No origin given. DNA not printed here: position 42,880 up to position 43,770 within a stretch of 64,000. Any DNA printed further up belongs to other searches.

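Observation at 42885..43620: HEPN-like moron lying antisense in the Q-to-holin leader, with stop codons of convergent genes sharing TTAA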

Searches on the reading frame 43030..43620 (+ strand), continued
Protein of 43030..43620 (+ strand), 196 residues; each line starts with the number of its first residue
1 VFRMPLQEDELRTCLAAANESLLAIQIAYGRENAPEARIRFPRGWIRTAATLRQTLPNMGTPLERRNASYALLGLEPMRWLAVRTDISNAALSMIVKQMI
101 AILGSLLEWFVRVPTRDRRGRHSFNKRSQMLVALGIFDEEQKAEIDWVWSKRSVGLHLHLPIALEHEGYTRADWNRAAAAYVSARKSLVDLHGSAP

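Call 37: search_protein_representatives(alignment_id=A1)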
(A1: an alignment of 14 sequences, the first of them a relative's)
Query: 14 sequences, 191 profile positions. Proteins with E-value up to 0.001 (for the whole library): 338; up to 1e-10: 222; up to 1e-30: 60. The best 150 are listed.
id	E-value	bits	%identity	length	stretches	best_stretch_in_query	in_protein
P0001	3.1e-84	297.3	-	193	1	1-191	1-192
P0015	1.9e-67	242.6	-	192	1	5-185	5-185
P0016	2.7e-63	229.0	-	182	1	1-185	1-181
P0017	1.1e-58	214.0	-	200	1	3-186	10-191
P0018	7.5e-57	208.0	-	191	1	5-185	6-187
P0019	7.6e-56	204.7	-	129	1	1-129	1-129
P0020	5.9e-55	201.8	-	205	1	7-188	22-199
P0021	1.0e-54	201.0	-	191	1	3-187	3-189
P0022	3.9e-54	199.1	-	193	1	5-187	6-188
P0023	2.1e-53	196.8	-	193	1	4-188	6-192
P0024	8.6e-52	191.5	-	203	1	4-189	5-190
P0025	1.4e-50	187.6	-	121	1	70-186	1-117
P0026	1.3e-47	177.8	-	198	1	4-189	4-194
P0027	3.0e-47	176.7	-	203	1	5-187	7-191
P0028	7.2e-47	175.4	-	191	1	5-184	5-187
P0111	3.5e-23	98.2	-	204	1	5-184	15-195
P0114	8.4e-23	96.9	-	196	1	11-188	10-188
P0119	3.1e-22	95.1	-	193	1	14-185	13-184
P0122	1.1e-21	93.3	-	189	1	33-185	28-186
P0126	1.5e-21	92.8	-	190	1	8-174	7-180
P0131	3.0e-21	91.9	-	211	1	6-186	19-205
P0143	1.9e-20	89.3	-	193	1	9-188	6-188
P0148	4.0e-20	88.2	-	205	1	5-185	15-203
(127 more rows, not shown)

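Call 41: search_protein_families(library=pfam, alignment_id=A2, max_evalue=1)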
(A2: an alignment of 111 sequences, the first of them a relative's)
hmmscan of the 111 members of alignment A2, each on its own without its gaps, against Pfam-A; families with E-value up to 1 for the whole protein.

A. member 1, P0001 (193 aa): 1 family
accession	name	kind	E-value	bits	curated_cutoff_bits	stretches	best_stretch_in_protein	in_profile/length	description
PF05523.17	FdtA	-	0.11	12.7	23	1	108-131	38-61/131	WxcM-like, C-terminal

B. families by the number of members that match (of 111 scanned): 75 families (the first 25 are shown)
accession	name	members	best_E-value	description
PF13643.11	DUF4145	15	2.3e-05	Domain of unknown function (DUF4145)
PF01934.22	HepT-like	4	0.0023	Ribonuclease HepT-like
PF20557.3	DnaT_2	4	0.0038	Putative DnaT-like ssDNA binding protein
PF16461.11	Phage_TTP_12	2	0.0018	Lambda phage tail tube protein, TTP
PF13012.11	MitMem_reg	2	0.04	Maintenance of mitochondrial structure and function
PF00175.26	NAD_binding_1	2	0.1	Oxidoreductase NAD-binding domain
PF23388.1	DUF7099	1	0.0023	Domain of unknown function (DUF7099)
PF21805.3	Imm5_like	1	0.011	Imm-5 like putative immunity protein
PF13429.12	TPR_15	1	0.012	Tetratricopeptide repeat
PF05130.17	FlgN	1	0.014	FlgN protein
PF15312.11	JSRP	1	0.015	Junctional sarcoplasmic reticulum protein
PF11249.13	DUF3047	1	0.018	Protein of unknown function (DUF3047)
PF24302.1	DUF7484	1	0.021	Family of unknown function (DUF7484)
PF08785.16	Ku_PK_bind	1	0.024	Ku C terminal domain like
PF05928.16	Zea_mays_MuDR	1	0.026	Zea mays MURB-like protein (MuDR)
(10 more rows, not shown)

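Call 42: search_solved_structures(query=A2, max_evalue=10, show_alignments=4)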
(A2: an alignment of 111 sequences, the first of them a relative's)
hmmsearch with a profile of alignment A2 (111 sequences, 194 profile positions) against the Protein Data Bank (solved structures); distinct sequences matched with E-value up to 10: 6.
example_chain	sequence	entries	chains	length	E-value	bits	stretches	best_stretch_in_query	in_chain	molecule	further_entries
5yep_B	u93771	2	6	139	0.25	13.7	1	97-155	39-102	Toxin-antitoxin system toxin HepN family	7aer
6m6u_B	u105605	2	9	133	0.27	13.6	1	97-155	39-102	Toxin-antitoxin system toxin HepN family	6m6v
6m6w_B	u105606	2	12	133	0.37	13.2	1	97-152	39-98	Toxin-antitoxin system toxin HepN family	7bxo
28nt_H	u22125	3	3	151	0.71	12.2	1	30-59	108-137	Large ribosomal subunit protein bL9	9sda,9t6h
6y69_H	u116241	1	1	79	1.4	11.3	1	31-57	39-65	50S ribosomal protein L9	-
5mqf_L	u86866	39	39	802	3.6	9.9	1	115-188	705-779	Cell division cycle 5-like protein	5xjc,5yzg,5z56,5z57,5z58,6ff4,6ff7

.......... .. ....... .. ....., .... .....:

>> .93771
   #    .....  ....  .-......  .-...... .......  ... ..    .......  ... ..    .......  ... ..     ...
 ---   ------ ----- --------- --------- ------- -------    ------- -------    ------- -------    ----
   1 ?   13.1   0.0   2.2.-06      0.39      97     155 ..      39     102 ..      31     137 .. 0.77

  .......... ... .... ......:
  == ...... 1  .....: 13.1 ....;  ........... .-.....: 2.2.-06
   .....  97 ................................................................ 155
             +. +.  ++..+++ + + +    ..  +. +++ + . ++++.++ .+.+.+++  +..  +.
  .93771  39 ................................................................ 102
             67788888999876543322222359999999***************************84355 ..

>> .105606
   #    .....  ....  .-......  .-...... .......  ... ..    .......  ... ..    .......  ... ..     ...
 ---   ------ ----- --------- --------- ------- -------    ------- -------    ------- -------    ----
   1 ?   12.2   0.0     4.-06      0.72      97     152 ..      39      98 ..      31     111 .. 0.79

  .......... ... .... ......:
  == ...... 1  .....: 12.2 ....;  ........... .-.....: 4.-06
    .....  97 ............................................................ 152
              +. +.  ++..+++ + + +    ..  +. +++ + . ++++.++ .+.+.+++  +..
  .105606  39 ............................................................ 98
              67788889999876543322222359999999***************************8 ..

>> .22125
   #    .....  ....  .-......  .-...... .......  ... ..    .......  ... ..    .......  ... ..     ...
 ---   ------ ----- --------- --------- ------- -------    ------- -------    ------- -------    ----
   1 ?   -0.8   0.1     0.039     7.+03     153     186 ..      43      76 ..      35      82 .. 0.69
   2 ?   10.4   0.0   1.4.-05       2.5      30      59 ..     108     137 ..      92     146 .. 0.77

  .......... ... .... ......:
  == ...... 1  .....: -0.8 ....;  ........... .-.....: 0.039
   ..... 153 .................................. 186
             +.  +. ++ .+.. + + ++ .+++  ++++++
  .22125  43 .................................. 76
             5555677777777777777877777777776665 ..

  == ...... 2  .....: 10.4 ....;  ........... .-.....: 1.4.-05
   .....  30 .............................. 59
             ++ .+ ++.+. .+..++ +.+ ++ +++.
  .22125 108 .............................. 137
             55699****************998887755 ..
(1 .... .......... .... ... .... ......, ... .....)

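Call 45: predict_structure(alignment_id=A2)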
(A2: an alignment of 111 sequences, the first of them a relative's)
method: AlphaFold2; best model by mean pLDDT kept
length: 193 residues; sequences in the alignment: 111
mean_pLDDT: 96.2   pTM: 0.90
mean pLDDT of the five models: 96.2, 95.8, 95.7, 95.5, 95.4
residues with pLDDT >= 90: 177; 70-90: 16; 50-70: 0; < 50: 0
segments of 3 or more residues with pLDDT < 50: none
pLDDT, mean of each block of 10 residues (from residue 1): 95 98 98 97 97 98 98 98 97 98 98 91 98 98 97 89 93 98 97 80
secondary structure, 60 per line:
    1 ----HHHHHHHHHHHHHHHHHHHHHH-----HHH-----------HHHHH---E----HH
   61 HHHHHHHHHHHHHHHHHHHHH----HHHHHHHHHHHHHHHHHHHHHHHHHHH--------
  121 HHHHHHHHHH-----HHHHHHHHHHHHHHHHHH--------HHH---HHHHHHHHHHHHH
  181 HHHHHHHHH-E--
elements in order: H5-26 H46-50 H59-81 H86-112 H121-130 H136-153 H168-189

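Call 49: fold_search(model_id=the predicted structure, library=pdb)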
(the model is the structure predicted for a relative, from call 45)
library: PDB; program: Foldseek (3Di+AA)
matches with E <= 10: 245; with E <= 0.001: 0
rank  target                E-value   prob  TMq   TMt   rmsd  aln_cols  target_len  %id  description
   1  1ylm_A                6.8e-03  1.00  0.50  0.63   3.9       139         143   15  Structure of Cytosolic Protein of Unknown Function YutE from Bacillus subtilis (released 2005-03-01)
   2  1wwp_A                8.6e-02  0.99  0.37  0.53   4.7       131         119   15  Crystal structure of ttk003001694 from Thermus Thermophilus HB8 (released 2005-07-12)
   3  7ae2_A                9.5e-02  1.00  0.51  0.66   3.9       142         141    9  Crystal structure of HEPN(H107A-Y109F) toxin in complex with MNT antitoxin (released 2020-12-30)
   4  7ae8_C                1.3e-01  1.00  0.51  0.66   3.8       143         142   10  Crystal structure of HEPN(R102A) toxin (released 2020-12-30)
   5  7ae6_B                1.4e-01  0.99  0.45  0.58   4.0       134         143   12  Crystal structure of di-AMPylated HEPN(R102A) toxin (released 2020-12-30)
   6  7ae9_D                1.4e-01  0.98  0.43  0.54   5.7       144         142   12  Crystal structure of mono-AMPylated HEPN(R46E) toxin in complex with MNT antitoxin (released 2020-12-30)
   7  7ae8_A                1.5e-01  1.00  0.51  0.62   4.0       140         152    9  Crystal structure of HEPN(R102A) toxin (released 2020-12-30)
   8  7ae8_D                1.7e-01  1.00  0.51  0.63   4.1       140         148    9  Crystal structure of HEPN(R102A) toxin (released 2020-12-30)
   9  7ae9_B                1.7e-01  0.99  0.49  0.65   4.2       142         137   10  Crystal structure of mono-AMPylated HEPN(R46E) toxin in complex with MNT antitoxin (released 2020-12-30)
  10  7ae8_B                1.9e-01  0.99  0.49  0.61   4.5       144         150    8  Crystal structure of HEPN(R102A) toxin (released 2020-12-30)
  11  7ae9_A                2.0e-01  0.99  0.50  0.64   4.0       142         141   10  Crystal structure of mono-AMPylated HEPN(R46E) toxin in complex with MNT antitoxin (released 2020-12-30)
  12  7ae9_C                2.5e-01  0.99  0.48  0.60   4.5       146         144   10  Crystal structure of mono-AMPylated HEPN(R46E) toxin in complex with MNT antitoxin (released 2020-12-30)
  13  1ufb_A                2.6e-01  0.75  0.35  0.46   6.3       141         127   15  Crystal structure of TT1696 from Thermus thermophilus HB8 (released 2003-11-28)
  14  7ae6_A                4.4e-01  0.98  0.47  0.59   3.7       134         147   10  Crystal structure of di-AMPylated HEPN(R102A) toxin (released 2020-12-30)
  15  6m6u_H                4.6e-01  0.99  0.48  0.66   3.8       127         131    8  Crystal structure the toxin-antitoxin MntA-HpeT mutant-D39ED41E (released 2020-09-30)
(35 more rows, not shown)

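Call 51: search_protein_families(library=padloc, alignment_id=A2, max_evalue=0.5)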
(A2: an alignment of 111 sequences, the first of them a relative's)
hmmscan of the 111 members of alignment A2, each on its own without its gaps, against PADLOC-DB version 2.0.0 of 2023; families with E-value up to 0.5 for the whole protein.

A. member 1, P0001 (193 aa): 0 families

B. families by the number of members that match (of 111 scanned): 8 families
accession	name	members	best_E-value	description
PDLC01207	Cmr3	1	0.0019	"CAS-III-B,CAS-III-C; effector_G5"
PDLC04895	PDC-S06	1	0.0035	-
PDLC03995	PD-Lambda-5_A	1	0.0045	-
PDLC01266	Cas11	1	0.0064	CAS-I-A; effector_SS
PDLC02132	Csn2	1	0.011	-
PDLC03907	NsnC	1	0.021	-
PDLC04390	PDC-M07A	1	0.028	-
PDLC01177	CorA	1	0.053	CorA-like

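Call 52: search_protein_families(library=phrogs, alignment_id=A2, max_evalue=0.1)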
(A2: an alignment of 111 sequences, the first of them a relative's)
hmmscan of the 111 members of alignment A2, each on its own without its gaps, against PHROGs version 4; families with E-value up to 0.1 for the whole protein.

A. member 1, P0001 (193 aa): 0 families

B. families by the number of members that match (of 111 scanned): 48 families (the first 25 are shown)
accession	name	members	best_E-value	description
phrog_35412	-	10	0.00021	-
phrog_14309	-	2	0.0072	-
phrog_7705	-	2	0.031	-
phrog_36157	-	1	0.00013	-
phrog_17292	-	1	0.001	-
phrog_1305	-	1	0.0013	DNA binding protein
phrog_27849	-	1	0.0015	-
phrog_34925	-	1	0.0033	-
phrog_35267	-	1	0.0038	-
phrog_187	-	1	0.0058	head-tail adaptor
phrog_13581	-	1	0.012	-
phrog_35980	-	1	0.014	-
phrog_17222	-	1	0.018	-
phrog_12319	-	1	0.02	-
phrog_1102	-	1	0.023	Ndd-like nucleoid disruption protein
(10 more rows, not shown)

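Call 53: fold_search(model_id=the predicted structure, library=viral)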
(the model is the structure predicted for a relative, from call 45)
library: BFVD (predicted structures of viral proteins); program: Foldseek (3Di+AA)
matches with E <= 10: 249; with E <= 0.001: 0
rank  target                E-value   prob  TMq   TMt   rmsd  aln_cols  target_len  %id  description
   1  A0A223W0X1            2.3e-01  0.63  0.25  0.29   8.6       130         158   14  Uncharacterized protein [Agrobacterium phage Atu_ph08]
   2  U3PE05                2.4e-01  0.93  0.42  0.36   5.3       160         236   13  (no name in the UniProt tables at hand)
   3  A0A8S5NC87            6.4e-01  0.69  0.46  0.45  19.4       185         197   11  Uncharacterized protein [Siphoviridae sp. ctwWa4]
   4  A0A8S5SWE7            6.7e-01  0.20  0.24  0.20  13.6       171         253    8  Uncharacterized protein [Siphoviridae sp. ctDOT22]
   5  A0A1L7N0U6            9.5e-01  0.51  0.34  0.25   5.8       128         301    9  Polymerase nucleotidyl transferase domain-containing protein [Ralstonia phage RP12]
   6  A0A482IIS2            1.1e+00  0.38  0.28  0.20   6.2       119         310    8  (no name in the UniProt tables at hand)
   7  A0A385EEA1            1.1e+00  0.13  0.25  0.28  13.2       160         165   13  Uncharacterized protein [Caulobacter phage CcrBL9]
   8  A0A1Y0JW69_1          1.3e+00  0.16  0.25  0.06  18.2       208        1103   13  (no name in the UniProt tables at hand)
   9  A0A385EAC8            1.3e+00  0.07  0.18  0.16  22.8       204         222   14  Uncharacterized protein [Caulobacter phage CcrPW]
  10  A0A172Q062            1.4e+00  0.11  0.21  0.24  24.4       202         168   12  Uncharacterized protein [Acinetobacter phage vB_AbaM_ME3]
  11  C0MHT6                1.4e+00  0.04  0.16  0.07  17.5       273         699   12  Putative 76K readthrough domain of coat protein (Fragment) [Beet virus Q]
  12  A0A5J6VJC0            1.4e+00  0.09  0.23  0.21  14.2       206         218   14  Transmembrane protein [Megaviridae environmental sample]
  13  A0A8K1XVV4            1.4e+00  0.05  0.17  0.12  16.3       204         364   13  (no name in the UniProt tables at hand)
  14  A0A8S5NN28            1.8e+00  0.15  0.28  0.30   8.8       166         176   10  Uncharacterized protein [Siphoviridae sp. ctQU013]
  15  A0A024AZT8            1.8e+00  0.15  0.23  0.31  11.7       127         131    9  Uncharacterized protein [Bacillus phage CAM003]
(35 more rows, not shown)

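Call 60: search_protein_families(library=ncbifam, proteins=[L013:6833-7906:-, L001:4960-5856:+, L010:3-725:+, L014:8572-9279:+, L015:2895-4301:+, L008:1030-1677:+, L013:9572-10441:+, L013:11496-12533:+, L013:13672-14517:+, L007:4374-4958:+], max_evalue=0.001)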
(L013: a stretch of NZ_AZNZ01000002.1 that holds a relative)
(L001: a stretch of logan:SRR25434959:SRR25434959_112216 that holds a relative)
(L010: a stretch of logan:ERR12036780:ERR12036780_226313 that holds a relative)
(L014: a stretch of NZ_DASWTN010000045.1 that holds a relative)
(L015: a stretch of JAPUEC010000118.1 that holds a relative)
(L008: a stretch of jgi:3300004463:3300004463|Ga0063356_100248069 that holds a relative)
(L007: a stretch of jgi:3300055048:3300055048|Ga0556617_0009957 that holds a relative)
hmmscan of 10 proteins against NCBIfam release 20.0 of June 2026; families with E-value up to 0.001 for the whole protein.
L013:6833-7906:- (357 aa): 13 families
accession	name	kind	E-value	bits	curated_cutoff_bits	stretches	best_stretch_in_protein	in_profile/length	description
TIGR02249.1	integrase_gron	subfamily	1.3e-144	481.4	265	1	44-357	1-314/315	integron integrase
NF011946.0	PRK15417.1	equivalog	5.2e-103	344.7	435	1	41-356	13-328/337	integron integrase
NF040815.2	recomb_XerA_Arch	equivalog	2.2e-52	178.2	220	2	276-343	187-254/263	site-specific tyrosine recombinase/integron integrase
TIGR02225.1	recomb_XerD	equivalog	1.4e-44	152.6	329.6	2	276-345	207-276/290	site-specific tyrosine recombinase XerD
NF001399.0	PRK00283.1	subfamily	5.9e-44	150.5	279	1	81-345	48-285/300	tyrosine recombinase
TIGR02224.1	recomb_XerC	equivalog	1.1e-43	149.7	335.15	2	278-343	212-277/295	tyrosine recombinase XerC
NF002331.0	PRK01287.1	subfamily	2.4e-28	99.1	371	2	280-343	248-312/365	site-specific tyrosine recombinase XerC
NF003462.0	PRK05084.1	equivalog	8.4e-20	70.8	267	2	278-346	281-347/360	tyrosine recombinase XerS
NF007371.0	PRK09871.1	subfamily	7.4e-10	38.7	222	1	285-342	116-173/198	tyrosine-type DNA invertase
NF007370.0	PRK09870.1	subfamily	1.1e-08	35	221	1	288-342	124-178/200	tyrosine-type DNA invertase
NF040693.1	recomb_GmtY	equivalog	1.1e-08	34.8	340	1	285-342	374-431/441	gamma-mobile-trio recombinase GmtY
NF041502.1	integrase_1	equivalog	0.00053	18.8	350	0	302-343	319-360/484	site-specific integrase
NF002685.0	PRK02436.1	equivalog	0.00058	19.8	178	0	104-226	61-177/245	site-specific tyrosine recombinase XerD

L001:4960-5856:+ (298 aa): 0 families

L010:3-725:+ (240 aa): 0 families

L014:8572-9279:+ (235 aa): 0 families

L015:2895-4301:+ (468 aa): 0 families

L008:1030-1677:+ (215 aa): 0 families

L013:9572-10441:+ (289 aa): 0 families

L013:11496-12533:+ (345 aa): 0 families

L013:13672-14517:+ (281 aa): 0 families

L007:4374-4958:+ (194 aa): 0 families

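Call 63: find_related_loci(query=A1, collection=viral_contigs, flank=6000)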
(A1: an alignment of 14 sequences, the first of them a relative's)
Query A1 (193 aa) in viral_contigs; peptide patterns used: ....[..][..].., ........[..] (x = any residue, [..] = any of these).
6 stretches matched a pattern, but none encodes a relative of the query by tblastn (E <= 1e-3).
